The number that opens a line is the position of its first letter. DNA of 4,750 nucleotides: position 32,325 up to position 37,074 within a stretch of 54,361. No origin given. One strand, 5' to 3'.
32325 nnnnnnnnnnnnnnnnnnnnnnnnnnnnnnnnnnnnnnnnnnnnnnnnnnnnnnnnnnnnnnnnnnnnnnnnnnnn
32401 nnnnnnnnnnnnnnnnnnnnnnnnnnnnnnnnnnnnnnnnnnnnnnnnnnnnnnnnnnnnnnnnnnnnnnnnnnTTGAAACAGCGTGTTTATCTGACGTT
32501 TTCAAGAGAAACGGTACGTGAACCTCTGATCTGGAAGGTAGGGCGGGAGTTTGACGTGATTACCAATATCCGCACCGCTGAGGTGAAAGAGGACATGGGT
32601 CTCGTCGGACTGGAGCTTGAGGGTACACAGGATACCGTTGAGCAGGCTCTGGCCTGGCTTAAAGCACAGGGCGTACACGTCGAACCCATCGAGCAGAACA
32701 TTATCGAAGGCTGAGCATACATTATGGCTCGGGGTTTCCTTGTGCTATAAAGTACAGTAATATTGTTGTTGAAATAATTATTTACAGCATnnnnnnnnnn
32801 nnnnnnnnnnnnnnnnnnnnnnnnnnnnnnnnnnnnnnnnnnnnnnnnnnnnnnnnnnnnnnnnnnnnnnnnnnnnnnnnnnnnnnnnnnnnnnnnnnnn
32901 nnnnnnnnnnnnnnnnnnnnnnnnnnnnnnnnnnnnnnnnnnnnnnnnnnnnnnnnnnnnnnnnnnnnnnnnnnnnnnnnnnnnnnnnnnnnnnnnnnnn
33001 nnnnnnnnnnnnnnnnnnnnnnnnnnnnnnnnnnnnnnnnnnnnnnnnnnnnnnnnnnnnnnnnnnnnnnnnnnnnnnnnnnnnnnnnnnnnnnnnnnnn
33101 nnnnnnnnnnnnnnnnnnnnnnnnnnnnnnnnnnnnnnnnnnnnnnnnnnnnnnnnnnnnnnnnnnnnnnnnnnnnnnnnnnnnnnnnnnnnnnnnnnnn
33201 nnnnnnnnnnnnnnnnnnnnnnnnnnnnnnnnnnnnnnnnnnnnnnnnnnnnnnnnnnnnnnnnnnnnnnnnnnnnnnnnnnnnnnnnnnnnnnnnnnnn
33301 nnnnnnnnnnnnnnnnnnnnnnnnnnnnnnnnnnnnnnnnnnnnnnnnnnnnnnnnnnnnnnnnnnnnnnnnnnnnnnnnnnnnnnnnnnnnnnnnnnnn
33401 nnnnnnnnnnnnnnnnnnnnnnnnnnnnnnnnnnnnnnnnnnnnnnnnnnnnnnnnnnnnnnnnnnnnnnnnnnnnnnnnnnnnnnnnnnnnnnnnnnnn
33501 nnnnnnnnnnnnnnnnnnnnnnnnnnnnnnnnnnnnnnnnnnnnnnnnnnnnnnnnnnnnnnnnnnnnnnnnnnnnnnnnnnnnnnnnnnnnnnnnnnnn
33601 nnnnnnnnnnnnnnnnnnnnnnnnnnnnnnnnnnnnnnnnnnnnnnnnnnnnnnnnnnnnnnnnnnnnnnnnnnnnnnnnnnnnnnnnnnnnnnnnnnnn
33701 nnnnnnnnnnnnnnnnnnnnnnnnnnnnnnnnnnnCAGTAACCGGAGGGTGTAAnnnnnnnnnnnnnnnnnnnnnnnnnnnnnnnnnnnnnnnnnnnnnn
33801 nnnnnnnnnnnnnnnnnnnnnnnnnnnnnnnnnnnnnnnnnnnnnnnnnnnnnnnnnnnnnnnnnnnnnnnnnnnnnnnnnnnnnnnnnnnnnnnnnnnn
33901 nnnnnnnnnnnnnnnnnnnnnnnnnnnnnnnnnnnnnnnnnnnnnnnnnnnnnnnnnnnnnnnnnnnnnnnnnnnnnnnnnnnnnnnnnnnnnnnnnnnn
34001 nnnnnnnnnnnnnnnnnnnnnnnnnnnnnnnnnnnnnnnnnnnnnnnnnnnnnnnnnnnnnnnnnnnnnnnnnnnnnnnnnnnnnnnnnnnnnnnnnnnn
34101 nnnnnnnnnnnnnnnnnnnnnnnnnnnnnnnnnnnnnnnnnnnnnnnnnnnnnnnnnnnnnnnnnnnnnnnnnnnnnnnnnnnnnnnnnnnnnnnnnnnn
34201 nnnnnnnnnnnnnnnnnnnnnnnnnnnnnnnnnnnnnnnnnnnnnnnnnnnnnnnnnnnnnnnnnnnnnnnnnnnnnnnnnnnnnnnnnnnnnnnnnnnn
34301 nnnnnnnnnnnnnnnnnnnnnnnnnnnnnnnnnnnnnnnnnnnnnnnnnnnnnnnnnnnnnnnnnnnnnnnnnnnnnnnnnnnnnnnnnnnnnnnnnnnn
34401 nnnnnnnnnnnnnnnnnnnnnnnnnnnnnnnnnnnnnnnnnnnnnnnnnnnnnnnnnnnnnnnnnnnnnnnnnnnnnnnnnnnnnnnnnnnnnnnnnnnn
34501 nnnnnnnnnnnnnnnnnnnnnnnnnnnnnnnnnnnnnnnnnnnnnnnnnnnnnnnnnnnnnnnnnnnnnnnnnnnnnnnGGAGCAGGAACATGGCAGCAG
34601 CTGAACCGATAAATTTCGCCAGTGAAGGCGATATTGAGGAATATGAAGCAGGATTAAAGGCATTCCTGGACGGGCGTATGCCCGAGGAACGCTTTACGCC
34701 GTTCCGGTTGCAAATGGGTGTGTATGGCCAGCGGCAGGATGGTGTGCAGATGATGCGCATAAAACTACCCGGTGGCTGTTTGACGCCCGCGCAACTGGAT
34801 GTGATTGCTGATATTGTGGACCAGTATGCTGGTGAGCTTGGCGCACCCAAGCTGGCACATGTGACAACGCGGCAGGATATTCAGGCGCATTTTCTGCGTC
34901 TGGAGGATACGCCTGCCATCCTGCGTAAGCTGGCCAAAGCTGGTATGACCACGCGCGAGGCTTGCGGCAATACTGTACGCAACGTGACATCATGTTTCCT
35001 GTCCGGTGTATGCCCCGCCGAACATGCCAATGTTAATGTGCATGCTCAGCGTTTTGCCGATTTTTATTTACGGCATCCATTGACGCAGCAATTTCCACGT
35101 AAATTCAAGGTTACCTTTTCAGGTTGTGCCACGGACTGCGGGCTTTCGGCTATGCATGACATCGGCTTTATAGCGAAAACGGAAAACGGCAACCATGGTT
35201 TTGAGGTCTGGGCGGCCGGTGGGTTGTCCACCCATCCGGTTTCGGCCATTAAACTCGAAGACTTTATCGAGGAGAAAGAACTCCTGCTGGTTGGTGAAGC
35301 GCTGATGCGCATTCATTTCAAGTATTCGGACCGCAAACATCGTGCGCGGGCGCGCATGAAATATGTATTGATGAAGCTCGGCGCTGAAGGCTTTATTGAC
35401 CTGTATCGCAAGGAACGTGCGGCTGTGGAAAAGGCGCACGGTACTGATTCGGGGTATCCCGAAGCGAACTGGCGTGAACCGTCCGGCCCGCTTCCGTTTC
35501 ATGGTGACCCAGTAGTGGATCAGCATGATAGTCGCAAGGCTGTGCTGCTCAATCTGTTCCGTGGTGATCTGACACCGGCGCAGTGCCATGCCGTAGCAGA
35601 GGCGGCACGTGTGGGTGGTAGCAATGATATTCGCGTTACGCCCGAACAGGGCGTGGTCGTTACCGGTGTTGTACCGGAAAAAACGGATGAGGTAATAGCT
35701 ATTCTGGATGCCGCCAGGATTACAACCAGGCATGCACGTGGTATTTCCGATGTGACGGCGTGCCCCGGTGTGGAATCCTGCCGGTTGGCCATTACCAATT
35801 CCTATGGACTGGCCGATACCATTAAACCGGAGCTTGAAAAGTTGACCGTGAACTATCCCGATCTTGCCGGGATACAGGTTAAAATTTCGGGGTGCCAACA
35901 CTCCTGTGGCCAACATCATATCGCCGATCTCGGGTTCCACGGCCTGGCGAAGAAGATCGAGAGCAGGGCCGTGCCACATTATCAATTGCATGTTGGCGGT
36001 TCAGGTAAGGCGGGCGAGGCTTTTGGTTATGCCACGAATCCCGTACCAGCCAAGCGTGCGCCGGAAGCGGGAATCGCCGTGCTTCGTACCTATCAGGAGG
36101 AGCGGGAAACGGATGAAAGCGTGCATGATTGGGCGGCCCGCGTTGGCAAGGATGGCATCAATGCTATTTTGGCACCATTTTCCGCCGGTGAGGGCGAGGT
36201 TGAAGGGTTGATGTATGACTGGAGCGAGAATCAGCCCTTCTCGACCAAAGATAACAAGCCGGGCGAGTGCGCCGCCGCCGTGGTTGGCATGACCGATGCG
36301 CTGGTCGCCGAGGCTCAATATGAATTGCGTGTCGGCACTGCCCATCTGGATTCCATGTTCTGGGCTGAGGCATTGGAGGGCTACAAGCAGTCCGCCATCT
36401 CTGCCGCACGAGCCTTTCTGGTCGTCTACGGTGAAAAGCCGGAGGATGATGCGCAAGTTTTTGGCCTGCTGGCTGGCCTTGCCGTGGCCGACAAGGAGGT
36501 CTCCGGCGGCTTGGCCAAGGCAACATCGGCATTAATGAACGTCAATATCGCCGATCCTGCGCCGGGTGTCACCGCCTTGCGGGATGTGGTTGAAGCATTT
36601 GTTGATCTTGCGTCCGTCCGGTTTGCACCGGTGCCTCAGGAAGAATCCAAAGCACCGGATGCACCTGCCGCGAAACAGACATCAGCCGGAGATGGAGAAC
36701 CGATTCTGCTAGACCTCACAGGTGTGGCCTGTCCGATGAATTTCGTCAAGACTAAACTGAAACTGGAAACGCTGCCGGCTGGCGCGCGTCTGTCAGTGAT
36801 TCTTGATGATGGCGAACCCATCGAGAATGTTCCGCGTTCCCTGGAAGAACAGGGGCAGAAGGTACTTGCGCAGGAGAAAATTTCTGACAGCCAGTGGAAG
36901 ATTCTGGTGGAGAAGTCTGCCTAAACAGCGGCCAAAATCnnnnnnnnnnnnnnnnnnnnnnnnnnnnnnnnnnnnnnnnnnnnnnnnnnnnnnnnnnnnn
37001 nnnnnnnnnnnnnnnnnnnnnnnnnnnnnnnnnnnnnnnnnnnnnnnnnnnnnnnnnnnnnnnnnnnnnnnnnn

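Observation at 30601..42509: Eleven co-directional genes from sulfate uptake to Cys/Hcy synthesis appear to form one SAM-gated super-operon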

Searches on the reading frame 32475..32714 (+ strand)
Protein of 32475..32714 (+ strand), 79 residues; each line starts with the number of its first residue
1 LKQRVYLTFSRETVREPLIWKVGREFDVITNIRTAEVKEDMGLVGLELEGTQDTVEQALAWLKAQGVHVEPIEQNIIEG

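Call 5: search_protein_families(library=pfam, proteins=[window:32475-32714:+], max_evalue=0.01)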
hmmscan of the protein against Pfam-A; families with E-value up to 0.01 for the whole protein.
window:32475-32714:+ (79 aa): 1 family
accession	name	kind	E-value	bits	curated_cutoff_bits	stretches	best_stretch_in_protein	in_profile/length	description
PF09383.16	NIL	-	2.3e-14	53.4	24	1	4-70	2-72/73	NIL domain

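Call 7: search_protein_families(library=ncbifam, proteins=[window:32475-32714:+], max_evalue=0.001)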
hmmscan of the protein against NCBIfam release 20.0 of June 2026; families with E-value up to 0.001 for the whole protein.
window:32475-32714:+ (79 aa): 1 family
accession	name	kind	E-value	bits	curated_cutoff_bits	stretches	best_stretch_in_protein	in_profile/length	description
TIGR02314.1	ABC_MetN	equivalog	2.1e-05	23.7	499.7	1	5-70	269-338/343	methionine ABC transporter ATP-binding protein MetN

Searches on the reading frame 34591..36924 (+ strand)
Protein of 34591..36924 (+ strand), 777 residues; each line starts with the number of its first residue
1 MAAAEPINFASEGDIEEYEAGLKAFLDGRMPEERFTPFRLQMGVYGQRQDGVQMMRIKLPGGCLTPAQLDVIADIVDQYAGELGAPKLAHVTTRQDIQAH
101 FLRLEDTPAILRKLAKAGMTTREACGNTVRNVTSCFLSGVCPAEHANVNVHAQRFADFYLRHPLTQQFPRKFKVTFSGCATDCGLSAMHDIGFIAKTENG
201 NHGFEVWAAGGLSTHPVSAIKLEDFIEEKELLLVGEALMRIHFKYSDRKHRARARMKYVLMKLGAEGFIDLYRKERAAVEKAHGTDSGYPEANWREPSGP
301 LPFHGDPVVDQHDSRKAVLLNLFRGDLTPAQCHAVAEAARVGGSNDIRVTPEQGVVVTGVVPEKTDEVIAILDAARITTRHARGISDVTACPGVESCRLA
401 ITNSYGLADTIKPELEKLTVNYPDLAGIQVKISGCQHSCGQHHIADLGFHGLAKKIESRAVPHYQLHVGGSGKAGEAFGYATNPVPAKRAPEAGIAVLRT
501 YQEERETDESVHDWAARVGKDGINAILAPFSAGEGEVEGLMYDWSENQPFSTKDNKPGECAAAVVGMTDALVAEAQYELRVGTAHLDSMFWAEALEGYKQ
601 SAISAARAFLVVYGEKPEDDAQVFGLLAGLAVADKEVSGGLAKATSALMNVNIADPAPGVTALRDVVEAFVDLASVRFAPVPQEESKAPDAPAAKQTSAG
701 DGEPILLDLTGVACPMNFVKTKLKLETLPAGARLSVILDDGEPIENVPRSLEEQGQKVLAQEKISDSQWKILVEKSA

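Call 5: search_protein_families(library=pfam, proteins=[window:34591-36924:+], max_evalue=0.01)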
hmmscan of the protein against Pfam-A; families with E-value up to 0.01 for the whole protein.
window:34591-36924:+ (777 aa): 3 families
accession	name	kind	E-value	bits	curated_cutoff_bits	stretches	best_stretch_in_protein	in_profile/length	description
PF01077.27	NIR_SIR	-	4.7e-46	156.6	27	2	125-276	1-153/158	Nitrite and sulphite reductase 4Fe-4S domain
PF03460.22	NIR_SIR_ferr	-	6.8e-27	93.5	24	2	45-116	1-68/69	Nitrite/Sulfite reductase ferredoxin-like half domain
PF01206.22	TusA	-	2.2e-20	72.7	28.6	1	707-775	3-70/70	Sulfurtransferase TusA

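Call 7: search_protein_families(library=ncbifam, proteins=[window:34591-36924:+], max_evalue=0.001)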
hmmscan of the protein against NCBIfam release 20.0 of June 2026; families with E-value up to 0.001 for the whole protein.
window:34591-36924:+ (777 aa): 14 families
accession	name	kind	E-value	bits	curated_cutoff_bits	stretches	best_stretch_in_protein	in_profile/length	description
NF007126.0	PRK09567.1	equivalog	9.7e-66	222.1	523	1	53-527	117-587/595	NirA family protein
NF007125.0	PRK09566.1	equivalog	7.8e-56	189.6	594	1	45-479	58-482/513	ferredoxin--nitrite reductase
NF010029.0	PRK13504.1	equivalog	3.1e-43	148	457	2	167-524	214-565/575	NADPH-dependent assimilatory sulfite reductase hemoprotein subunit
TIGR02435.1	CobG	equivalog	7.1e-40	137.2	234.8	1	48-449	14-381/388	precorrin-3B synthase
TIGR02041.1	CysI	equivalog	2.5e-30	105.4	756.55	2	167-519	193-539/541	assimilatory sulfite reductase (NADPH) hemoprotein subunit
TIGR02042.1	sir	equivalog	5.8e-28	97.3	731.5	2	149-526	204-577/581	sulfite reductase, ferredoxin dependent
TIGR02374.1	nitri_red_nirB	equivalog_domain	7.4e-27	94.1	578.35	2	51-253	558-746/794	nitrite reductase large subunit NirB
TIGR02912.1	sulfite_red_C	equivalog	2.1e-20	72.9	324.1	2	48-199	16-164/314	sulfite reductase subunit C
NF011565.0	PRK14989.1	subfamily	6.7e-15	54.2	883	1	49-254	561-752/847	nitrite reductase large subunit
TIGR02064.1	dsrA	equivalog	2.1e-09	36.7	392.85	1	53-195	82-221/402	dissimilatory-type sulfite reductase subunit alpha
NF008242.0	PRK11018.1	equivalog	1.6e-07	30.9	79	1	706-764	10-68/78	sulfurtransferase-like selenium metabolism protein YedF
TIGR02066.1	dsrB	equivalog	5.1e-07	29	341.5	0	67-194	44-166/341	dissimilatory-type sulfite reductase subunit beta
TIGR03527.1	selenium_YedF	equivalog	1.8e-05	24.7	110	1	707-774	1-67/194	sulfurtransferase-like selenium metabolism protein YedF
NF041048.1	TusA_like_YeeD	exception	9.7e-05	22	147.5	1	707-775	4-72/72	thiosulfate utilization sulfurtransferase TsuB/YeeD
